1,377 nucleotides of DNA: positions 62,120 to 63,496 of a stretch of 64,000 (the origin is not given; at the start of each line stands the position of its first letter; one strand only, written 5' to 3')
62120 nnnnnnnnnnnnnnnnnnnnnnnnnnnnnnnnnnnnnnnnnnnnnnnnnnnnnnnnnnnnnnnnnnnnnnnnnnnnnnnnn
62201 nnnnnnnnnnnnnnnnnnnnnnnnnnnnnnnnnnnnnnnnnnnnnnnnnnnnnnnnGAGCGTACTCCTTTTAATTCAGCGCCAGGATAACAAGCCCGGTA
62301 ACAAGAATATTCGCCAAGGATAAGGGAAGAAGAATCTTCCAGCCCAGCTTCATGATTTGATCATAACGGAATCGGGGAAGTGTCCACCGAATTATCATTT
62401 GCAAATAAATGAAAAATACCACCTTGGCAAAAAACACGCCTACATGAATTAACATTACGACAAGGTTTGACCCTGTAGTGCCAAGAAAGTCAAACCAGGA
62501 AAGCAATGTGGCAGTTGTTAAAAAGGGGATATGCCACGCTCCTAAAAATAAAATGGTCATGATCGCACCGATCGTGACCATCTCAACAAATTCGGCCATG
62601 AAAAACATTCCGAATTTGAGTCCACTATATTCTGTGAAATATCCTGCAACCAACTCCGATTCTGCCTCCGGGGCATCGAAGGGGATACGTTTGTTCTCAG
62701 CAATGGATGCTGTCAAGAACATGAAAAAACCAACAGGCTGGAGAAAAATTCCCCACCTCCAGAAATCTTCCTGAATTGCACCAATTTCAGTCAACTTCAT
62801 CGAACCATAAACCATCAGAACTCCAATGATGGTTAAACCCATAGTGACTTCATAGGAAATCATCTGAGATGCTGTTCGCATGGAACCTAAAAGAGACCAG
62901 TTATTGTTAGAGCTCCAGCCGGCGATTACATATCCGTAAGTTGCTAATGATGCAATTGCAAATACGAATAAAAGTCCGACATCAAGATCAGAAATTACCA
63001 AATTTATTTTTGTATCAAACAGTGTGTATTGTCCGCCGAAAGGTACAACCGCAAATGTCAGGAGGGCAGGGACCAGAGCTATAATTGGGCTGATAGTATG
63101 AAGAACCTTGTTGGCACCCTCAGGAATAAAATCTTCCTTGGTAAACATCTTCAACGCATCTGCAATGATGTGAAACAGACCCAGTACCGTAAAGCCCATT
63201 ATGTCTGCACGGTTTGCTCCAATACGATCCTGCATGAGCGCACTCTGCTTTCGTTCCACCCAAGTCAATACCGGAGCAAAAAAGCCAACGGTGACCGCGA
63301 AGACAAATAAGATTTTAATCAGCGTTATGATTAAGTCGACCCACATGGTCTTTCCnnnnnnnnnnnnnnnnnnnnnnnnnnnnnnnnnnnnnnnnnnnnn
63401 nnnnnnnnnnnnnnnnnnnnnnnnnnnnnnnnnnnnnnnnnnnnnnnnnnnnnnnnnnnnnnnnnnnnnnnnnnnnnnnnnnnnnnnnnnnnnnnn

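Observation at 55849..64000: nuo operon reads nuoA-nuoC-nuoH-I-J-K-L-M-N: nuoB, nuoD and nuoEFG are absent from their canonical positions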

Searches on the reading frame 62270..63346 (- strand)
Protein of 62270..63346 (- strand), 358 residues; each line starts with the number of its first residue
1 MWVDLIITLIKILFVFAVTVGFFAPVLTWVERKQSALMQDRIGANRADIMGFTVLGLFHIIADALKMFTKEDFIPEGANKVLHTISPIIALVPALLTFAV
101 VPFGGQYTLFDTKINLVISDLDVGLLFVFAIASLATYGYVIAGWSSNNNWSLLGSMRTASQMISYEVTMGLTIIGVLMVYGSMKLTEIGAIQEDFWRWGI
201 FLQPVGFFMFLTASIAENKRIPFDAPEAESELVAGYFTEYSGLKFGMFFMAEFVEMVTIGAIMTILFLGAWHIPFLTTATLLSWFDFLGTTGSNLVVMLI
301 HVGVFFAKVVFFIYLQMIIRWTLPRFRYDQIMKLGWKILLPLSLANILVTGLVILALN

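Call 4: search_protein_families(library=pfam, proteins=[window:62270-63346:-])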
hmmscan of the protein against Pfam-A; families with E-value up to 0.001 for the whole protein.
window:62270-63346:- (358 aa): 1 family
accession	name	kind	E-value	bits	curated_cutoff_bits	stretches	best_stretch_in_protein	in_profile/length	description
PF00146.26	NADHdh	-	4.6e-109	364.8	27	1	10-350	1-297/298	NADH dehydrogenase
